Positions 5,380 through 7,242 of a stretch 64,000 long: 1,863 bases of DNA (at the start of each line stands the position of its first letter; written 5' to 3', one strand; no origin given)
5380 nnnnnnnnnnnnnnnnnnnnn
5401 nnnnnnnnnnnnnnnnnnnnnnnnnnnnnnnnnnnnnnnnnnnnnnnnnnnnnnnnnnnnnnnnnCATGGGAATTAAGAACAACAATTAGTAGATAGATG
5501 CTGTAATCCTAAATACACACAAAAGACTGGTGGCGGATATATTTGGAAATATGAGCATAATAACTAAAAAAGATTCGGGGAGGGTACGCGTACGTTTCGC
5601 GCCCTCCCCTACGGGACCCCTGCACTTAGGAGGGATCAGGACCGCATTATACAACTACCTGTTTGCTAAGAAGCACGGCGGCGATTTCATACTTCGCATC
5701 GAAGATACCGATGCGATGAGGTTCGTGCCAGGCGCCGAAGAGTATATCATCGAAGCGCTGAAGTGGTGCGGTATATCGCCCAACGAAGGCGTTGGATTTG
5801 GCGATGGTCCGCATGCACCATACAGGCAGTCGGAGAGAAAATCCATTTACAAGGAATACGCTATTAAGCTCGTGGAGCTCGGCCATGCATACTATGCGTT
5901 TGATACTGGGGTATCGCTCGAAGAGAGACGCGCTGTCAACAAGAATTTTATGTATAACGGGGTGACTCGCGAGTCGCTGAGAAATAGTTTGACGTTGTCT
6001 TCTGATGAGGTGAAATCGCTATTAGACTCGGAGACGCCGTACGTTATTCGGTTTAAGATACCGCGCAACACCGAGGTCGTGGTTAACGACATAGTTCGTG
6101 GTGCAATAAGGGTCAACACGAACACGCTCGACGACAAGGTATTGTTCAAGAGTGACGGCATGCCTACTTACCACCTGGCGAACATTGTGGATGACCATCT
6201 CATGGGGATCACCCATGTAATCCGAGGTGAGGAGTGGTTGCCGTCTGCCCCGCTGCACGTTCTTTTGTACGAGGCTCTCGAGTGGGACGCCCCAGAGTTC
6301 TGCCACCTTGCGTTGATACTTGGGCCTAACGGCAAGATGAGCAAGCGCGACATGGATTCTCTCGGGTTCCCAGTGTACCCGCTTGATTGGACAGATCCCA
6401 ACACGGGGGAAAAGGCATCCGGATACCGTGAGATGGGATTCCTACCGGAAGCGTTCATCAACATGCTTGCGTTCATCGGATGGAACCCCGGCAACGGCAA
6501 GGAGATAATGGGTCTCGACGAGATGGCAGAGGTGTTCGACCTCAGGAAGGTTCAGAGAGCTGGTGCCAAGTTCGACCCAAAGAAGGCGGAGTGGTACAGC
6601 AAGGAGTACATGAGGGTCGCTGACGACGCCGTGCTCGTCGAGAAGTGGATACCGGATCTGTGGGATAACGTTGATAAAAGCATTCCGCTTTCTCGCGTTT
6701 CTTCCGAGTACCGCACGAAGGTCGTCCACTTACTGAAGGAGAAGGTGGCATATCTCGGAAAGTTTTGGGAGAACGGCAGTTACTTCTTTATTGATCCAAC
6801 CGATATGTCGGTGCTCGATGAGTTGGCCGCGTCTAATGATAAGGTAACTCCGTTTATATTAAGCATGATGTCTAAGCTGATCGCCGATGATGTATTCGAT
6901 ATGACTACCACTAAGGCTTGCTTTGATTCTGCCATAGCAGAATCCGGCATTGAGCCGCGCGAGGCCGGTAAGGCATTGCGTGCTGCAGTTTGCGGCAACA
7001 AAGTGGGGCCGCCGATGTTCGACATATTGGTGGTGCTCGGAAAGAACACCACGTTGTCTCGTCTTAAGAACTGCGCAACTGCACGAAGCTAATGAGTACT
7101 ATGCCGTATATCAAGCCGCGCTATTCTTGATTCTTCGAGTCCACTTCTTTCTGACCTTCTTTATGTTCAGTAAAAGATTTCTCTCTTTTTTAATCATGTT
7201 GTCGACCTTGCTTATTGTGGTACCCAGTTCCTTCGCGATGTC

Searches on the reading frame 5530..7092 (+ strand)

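Call 55: search_protein_families(library=pfam, proteins=[window:5530-7092:+], max_evalue=0.001)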
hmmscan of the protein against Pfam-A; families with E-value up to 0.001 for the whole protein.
window:5530-7092:+ (520 aa): 2 families
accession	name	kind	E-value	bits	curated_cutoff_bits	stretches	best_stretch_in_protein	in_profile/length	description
PF00749.27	tRNA-synt_1c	-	1.3e-90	304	23.4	1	19-355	2-314/314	tRNA synthetases class I (E and Q), catalytic domain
PF19269.4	Anticodon_2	-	1.4e-18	68.1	23.6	1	388-514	10-139/141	Anticodon binding domain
